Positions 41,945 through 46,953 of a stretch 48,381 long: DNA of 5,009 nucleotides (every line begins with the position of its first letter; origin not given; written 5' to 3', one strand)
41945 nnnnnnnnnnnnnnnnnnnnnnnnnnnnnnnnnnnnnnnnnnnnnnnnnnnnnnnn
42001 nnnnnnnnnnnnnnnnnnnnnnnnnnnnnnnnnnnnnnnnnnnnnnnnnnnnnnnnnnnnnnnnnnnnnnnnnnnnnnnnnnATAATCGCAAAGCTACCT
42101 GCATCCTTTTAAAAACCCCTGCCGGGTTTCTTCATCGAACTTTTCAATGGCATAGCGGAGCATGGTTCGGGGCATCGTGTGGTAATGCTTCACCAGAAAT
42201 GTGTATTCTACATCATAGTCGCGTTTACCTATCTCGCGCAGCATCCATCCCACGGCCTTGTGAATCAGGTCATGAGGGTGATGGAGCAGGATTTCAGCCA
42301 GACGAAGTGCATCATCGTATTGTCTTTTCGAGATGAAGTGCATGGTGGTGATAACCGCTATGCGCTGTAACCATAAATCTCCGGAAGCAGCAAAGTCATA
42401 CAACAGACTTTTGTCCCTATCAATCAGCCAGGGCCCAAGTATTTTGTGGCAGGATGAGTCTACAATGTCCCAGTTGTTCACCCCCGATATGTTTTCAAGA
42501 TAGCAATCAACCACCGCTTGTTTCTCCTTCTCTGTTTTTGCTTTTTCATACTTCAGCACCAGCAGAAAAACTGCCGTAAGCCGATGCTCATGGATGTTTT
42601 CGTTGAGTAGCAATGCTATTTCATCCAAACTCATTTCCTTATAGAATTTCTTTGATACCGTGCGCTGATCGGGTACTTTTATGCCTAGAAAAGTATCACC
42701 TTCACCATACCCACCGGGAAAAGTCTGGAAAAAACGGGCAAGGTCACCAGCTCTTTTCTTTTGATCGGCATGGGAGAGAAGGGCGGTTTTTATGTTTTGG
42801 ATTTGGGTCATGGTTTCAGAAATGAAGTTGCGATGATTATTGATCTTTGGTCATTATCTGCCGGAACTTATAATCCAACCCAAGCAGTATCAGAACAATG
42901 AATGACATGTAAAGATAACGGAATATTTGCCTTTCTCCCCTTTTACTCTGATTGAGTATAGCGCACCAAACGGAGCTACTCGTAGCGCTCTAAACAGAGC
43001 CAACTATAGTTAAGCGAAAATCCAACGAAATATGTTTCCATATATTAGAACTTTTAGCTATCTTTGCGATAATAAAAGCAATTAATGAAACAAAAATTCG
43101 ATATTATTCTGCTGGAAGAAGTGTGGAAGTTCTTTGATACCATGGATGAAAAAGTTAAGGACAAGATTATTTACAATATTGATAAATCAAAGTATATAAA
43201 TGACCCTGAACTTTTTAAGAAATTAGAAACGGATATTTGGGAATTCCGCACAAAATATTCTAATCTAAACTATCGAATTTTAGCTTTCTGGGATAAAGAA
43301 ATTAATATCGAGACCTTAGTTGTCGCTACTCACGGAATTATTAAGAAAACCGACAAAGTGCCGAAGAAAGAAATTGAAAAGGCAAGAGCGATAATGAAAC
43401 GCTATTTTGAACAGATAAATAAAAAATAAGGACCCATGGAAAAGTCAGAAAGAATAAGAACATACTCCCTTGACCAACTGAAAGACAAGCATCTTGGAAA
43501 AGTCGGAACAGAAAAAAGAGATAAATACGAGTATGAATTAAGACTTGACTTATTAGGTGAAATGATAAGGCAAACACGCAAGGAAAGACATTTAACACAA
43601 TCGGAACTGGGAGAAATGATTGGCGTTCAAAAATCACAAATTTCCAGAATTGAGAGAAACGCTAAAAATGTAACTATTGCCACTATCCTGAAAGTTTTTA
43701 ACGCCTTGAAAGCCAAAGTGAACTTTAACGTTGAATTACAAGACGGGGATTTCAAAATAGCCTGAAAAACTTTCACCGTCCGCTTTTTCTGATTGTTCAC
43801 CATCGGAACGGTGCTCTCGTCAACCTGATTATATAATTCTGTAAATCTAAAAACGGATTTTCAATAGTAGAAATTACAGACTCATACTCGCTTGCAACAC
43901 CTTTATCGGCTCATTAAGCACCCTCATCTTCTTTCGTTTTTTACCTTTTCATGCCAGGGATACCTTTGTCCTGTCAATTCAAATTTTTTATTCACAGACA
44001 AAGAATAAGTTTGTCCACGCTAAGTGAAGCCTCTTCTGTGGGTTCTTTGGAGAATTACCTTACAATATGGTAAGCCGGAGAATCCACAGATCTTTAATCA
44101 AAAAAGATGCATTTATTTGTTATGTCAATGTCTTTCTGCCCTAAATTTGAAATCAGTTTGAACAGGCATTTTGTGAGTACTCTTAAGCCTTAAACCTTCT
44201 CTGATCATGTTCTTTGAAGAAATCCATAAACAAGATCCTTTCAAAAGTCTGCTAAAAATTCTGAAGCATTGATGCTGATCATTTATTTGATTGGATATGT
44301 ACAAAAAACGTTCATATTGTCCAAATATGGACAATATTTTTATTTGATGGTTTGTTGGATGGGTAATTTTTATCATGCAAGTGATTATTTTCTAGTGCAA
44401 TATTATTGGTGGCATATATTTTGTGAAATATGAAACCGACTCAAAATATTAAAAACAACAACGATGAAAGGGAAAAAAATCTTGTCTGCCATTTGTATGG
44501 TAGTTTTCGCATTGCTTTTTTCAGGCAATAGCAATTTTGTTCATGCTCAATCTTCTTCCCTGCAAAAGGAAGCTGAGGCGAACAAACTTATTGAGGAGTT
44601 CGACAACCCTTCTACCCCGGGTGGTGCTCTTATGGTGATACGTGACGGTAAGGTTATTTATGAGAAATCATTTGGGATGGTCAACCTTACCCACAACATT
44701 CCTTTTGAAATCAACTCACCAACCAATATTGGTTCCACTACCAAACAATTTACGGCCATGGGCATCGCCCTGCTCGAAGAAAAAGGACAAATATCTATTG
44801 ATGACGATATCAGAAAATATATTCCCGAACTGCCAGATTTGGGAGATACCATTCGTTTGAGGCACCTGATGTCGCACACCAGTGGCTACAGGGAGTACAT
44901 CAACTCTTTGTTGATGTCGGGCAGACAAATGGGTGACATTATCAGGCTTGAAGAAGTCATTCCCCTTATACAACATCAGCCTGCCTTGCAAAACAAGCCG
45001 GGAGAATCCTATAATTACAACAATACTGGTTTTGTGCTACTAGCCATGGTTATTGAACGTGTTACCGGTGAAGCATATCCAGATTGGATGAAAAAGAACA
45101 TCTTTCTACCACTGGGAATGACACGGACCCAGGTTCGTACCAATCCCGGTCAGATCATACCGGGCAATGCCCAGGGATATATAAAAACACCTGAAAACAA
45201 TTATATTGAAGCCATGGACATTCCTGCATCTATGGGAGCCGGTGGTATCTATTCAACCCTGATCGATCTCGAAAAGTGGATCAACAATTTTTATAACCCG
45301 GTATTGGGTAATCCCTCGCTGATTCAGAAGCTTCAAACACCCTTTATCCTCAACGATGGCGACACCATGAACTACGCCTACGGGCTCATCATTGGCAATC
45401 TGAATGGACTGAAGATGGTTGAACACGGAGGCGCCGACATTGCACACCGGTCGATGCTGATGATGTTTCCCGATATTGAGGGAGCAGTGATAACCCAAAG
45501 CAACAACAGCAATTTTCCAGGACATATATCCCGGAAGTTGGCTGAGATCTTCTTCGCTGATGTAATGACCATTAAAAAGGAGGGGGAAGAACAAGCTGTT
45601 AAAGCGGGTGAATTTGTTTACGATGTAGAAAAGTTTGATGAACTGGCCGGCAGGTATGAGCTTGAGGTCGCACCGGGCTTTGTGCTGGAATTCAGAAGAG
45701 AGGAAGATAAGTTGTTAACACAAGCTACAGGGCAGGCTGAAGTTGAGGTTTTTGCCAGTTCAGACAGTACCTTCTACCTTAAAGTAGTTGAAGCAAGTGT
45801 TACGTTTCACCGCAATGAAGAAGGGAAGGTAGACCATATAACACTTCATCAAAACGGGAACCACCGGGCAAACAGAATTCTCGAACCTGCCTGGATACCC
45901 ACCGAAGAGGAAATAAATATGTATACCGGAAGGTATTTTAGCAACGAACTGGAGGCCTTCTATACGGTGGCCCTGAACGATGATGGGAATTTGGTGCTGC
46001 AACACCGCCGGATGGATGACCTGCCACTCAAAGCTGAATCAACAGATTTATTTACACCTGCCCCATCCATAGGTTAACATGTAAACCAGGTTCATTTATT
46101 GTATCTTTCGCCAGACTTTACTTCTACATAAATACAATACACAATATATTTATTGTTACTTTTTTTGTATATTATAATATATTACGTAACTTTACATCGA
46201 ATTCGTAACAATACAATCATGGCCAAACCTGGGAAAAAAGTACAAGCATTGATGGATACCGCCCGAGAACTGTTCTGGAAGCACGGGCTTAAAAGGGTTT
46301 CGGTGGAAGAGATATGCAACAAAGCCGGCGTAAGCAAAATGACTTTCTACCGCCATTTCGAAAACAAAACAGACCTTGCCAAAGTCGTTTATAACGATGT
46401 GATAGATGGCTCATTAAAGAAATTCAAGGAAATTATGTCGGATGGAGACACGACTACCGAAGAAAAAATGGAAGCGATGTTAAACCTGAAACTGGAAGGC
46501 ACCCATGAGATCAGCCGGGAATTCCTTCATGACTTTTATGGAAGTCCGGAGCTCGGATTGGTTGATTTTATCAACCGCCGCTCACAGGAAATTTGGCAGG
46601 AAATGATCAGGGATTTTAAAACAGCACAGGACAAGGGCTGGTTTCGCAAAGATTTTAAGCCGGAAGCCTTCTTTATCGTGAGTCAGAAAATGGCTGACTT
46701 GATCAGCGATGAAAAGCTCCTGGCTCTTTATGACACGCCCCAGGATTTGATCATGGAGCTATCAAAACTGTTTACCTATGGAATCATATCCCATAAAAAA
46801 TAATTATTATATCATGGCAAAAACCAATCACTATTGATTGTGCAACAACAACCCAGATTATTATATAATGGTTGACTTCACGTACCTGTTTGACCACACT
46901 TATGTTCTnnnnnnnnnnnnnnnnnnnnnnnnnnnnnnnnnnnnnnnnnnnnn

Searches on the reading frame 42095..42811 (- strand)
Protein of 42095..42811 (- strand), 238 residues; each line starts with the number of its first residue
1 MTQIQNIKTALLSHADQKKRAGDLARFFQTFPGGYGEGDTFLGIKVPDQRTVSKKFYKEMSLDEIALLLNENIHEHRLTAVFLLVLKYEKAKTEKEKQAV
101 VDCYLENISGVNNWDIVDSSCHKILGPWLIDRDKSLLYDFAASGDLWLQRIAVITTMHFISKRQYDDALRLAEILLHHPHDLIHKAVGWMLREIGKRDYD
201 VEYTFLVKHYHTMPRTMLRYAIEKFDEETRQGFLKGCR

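Call 78: search_protein_families(library=pfam, proteins=[window:42095-42811:-], max_evalue=0.00001)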
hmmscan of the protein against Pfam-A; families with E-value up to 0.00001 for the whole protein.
window:42095-42811:- (238 aa): 1 family
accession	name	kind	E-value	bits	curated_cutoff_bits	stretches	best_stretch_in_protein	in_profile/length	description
PF08713.17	DNA_alkylation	-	1e-61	208.7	21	1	7-225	1-213/213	DNA alkylation repair enzyme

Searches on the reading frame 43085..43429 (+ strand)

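Call 80: search_protein_families(library=pfam, proteins=[window:43085-43429:+], max_evalue=0.00001)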
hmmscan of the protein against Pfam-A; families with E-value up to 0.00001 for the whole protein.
window:43085-43429:+ (114 aa): 1 family
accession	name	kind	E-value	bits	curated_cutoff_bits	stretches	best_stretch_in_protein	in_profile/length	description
PF05973.20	Gp49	-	2.8e-16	59.8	23.9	1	15-105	1-90/90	Phage derived protein Gp49-like (DUF891)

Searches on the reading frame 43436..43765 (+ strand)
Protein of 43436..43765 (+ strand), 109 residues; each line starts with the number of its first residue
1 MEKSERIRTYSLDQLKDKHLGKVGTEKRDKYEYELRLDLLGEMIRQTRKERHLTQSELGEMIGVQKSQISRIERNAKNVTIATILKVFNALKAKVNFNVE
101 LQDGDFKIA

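Call 80: search_protein_families(library=pfam, proteins=[window:43436-43765:+], max_evalue=0.00001)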
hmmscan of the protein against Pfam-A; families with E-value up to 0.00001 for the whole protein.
window:43436-43765:+ (109 aa): 4 families
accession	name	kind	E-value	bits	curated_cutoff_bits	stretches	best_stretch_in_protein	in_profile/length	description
PF01381.28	HTH_3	-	1.7e-12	47.6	23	1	44-92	1-49/55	Helix-turn-helix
PF12844.13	HTH_19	-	5.7e-08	33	30.2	1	41-90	1-50/64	Helix-turn-helix domain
PF13560.12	HTH_31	-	8.3e-08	32.9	27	1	40-93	2-56/64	Helix-turn-helix domain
PF13744.12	HTH_37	-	2.5e-07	30.8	27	1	32-99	12-79/80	Helix-turn-helix domain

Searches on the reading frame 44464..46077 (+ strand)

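Call 80: search_protein_families(library=pfam, proteins=[window:44464-46077:+], max_evalue=0.00001)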
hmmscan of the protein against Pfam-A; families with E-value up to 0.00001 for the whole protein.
window:44464-46077:+ (537 aa): 2 families
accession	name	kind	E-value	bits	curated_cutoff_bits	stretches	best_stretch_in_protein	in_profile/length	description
PF00144.29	Beta-lactamase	-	1.8e-58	198.7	27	1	41-350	3-312/329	Beta-lactamase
PF11954.13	DUF3471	-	1e-11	45.5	29.3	1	390-462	11-89/103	Domain of unknown function (DUF3471)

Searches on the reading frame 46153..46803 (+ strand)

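Call 80: search_protein_families(library=pfam, proteins=[window:46153-46803:+], max_evalue=0.00001)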
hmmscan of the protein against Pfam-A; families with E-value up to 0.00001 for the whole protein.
window:46153-46803:+ (216 aa): 1 family
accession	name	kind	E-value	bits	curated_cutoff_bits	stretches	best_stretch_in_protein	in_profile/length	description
PF00440.29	TetR_N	-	1.5e-15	57.2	24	1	33-77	1-45/47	Bacterial regulatory proteins, tetR family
